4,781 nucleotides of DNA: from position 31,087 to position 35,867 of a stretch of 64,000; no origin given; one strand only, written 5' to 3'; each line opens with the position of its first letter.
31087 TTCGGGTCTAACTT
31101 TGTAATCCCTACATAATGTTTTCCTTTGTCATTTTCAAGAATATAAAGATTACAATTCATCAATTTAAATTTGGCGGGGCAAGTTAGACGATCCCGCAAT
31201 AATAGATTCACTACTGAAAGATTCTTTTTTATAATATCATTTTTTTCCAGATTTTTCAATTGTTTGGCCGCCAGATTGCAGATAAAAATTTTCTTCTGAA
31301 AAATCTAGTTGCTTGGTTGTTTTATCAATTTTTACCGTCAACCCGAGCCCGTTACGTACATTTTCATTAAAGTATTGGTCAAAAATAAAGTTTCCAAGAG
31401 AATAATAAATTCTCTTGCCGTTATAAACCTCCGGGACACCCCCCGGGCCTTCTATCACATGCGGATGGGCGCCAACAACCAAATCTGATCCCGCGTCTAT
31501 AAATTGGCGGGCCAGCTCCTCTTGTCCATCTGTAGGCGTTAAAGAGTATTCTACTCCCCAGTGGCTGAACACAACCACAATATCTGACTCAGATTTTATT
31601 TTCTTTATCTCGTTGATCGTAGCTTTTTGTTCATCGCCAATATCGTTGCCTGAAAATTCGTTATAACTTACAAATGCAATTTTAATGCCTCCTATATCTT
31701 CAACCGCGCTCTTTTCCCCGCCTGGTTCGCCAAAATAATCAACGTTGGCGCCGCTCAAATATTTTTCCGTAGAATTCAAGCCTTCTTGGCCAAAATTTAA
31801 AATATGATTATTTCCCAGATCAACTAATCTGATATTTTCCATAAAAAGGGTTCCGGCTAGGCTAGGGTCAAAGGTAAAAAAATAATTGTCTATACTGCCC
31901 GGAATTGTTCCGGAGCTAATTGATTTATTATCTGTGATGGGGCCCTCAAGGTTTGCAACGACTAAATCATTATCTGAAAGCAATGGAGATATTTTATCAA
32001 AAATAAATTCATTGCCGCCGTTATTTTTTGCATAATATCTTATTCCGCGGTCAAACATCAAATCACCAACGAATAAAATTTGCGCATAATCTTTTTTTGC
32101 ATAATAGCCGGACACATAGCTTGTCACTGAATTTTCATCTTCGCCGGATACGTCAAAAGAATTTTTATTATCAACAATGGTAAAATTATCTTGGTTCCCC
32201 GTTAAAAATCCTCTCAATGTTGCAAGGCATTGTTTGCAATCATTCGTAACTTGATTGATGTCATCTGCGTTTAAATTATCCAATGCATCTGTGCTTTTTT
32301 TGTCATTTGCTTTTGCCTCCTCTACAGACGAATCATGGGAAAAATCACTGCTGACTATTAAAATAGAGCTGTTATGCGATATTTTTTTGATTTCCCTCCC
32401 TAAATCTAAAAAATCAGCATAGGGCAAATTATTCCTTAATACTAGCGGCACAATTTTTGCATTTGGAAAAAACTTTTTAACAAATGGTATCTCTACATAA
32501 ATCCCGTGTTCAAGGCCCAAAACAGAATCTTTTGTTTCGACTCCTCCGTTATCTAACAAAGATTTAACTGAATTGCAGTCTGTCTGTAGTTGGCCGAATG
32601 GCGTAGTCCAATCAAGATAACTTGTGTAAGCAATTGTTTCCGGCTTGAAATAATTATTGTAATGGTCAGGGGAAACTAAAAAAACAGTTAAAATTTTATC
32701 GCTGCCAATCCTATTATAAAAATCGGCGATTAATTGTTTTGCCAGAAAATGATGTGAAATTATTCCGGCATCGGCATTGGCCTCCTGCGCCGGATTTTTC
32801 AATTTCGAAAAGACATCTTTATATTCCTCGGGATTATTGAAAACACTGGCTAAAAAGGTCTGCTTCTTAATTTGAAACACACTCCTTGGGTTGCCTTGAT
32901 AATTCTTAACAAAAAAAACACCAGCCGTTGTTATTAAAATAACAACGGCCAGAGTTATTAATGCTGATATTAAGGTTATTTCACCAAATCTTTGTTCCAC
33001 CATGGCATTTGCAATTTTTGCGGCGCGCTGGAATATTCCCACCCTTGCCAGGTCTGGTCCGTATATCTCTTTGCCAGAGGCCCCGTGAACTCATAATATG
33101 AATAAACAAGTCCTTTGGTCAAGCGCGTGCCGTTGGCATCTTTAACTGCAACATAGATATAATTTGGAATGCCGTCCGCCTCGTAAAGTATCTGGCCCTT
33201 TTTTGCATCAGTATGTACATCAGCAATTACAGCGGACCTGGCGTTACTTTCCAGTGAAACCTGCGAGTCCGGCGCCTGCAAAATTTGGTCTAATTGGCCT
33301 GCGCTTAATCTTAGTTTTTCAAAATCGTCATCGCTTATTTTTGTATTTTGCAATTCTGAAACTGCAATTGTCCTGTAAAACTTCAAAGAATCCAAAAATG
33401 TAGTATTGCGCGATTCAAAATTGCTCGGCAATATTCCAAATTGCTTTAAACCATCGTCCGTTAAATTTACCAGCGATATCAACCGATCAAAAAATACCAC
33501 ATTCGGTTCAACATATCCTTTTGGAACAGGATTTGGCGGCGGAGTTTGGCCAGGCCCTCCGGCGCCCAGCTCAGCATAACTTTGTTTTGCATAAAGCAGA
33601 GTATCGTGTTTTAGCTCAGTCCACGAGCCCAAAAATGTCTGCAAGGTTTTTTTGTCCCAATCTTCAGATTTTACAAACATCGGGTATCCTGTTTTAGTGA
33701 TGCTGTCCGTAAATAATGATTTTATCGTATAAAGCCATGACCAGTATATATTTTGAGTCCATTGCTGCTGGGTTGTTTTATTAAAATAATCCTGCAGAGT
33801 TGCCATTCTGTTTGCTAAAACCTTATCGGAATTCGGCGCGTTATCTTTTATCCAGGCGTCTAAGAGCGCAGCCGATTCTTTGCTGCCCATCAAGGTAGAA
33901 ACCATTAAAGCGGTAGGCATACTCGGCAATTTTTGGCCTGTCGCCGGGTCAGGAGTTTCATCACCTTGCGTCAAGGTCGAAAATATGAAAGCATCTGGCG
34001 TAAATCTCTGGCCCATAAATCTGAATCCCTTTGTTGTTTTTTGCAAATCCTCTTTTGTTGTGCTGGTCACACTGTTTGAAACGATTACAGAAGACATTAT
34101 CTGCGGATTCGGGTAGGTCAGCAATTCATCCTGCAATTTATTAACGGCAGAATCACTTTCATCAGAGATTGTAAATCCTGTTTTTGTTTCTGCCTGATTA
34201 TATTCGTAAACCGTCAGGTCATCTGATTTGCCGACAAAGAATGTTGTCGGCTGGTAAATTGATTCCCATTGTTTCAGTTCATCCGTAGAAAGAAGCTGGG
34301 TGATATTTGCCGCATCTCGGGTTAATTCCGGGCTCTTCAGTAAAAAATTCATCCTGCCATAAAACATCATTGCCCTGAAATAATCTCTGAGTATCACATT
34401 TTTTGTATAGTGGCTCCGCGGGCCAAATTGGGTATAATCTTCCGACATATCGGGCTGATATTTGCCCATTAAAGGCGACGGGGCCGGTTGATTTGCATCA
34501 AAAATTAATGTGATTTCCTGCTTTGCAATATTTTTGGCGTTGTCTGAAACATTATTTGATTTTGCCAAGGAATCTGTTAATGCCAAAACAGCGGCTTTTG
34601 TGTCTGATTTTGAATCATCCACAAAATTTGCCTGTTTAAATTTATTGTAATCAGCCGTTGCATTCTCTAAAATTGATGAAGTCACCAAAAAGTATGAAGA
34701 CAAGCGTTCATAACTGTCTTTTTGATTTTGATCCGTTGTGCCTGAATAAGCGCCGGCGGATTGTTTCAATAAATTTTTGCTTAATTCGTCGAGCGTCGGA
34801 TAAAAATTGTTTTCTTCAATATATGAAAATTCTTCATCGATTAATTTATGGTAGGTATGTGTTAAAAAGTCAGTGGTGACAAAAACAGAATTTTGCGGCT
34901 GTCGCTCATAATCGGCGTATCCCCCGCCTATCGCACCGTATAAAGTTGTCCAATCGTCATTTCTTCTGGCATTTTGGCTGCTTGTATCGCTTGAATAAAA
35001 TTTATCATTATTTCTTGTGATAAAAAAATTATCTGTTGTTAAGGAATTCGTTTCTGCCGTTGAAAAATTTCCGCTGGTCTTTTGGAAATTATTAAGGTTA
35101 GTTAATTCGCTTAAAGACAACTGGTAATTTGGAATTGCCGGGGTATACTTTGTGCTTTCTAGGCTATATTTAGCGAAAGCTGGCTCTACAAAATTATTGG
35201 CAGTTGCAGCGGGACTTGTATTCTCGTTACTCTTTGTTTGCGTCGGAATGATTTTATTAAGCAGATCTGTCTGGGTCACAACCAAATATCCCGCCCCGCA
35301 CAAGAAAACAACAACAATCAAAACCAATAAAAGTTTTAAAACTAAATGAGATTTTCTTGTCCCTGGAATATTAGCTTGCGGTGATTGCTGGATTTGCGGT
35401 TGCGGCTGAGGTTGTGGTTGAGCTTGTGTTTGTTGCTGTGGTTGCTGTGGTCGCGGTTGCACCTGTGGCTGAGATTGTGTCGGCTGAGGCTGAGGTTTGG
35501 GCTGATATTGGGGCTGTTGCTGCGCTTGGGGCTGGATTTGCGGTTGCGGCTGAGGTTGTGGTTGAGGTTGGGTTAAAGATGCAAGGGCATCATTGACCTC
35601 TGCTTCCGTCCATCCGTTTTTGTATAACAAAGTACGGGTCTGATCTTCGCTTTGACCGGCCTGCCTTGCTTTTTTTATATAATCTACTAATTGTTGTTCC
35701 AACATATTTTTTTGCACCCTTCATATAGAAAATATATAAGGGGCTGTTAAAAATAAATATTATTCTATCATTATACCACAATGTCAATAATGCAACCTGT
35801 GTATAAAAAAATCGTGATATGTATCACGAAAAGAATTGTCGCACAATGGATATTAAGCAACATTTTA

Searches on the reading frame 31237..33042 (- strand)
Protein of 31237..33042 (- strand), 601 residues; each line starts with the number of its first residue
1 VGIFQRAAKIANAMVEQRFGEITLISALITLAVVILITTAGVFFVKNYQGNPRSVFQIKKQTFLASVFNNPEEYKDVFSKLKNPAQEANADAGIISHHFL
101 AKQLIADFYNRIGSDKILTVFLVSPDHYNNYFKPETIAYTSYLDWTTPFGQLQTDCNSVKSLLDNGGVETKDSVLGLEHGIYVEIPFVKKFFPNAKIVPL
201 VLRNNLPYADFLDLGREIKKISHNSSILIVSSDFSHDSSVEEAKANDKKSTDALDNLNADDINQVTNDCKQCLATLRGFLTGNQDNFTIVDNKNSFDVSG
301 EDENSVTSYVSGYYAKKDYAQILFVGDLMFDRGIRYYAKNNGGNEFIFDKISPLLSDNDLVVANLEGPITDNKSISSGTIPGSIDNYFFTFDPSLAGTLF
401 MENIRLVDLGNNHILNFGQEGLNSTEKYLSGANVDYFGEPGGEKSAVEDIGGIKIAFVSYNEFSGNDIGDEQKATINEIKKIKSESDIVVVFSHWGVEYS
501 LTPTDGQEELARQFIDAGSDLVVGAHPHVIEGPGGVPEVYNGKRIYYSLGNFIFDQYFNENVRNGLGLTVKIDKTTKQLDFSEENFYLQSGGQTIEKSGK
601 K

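Call 19: search_protein_families(library=pfam, proteins=[window:31237-33042:-], max_evalue=0.00001)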
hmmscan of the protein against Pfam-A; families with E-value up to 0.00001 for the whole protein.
window:31237-33042:- (601 aa): 2 families
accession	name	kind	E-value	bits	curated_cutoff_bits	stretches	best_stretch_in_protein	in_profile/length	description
PF09587.15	PGA_cap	-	8.4e-54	183.2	27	1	322-556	2-255/255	Bacterial capsule synthesis protein PGA_cap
PF01875.22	Memo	-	5.7e-22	78.6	27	1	100-304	45-261/269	Memo-like protein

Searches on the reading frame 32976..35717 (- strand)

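Call 19: search_protein_families(library=pfam, proteins=[window:32976-35717:-], max_evalue=0.00001)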
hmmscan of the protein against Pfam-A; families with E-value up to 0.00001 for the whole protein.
window:32976-35717:- (913 aa): 1 family
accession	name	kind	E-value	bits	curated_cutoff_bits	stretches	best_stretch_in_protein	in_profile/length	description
PF11369.13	DUF3160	-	9.8e-157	523.6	25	1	221-900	3-627/632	Protein of unknown function (DUF3160)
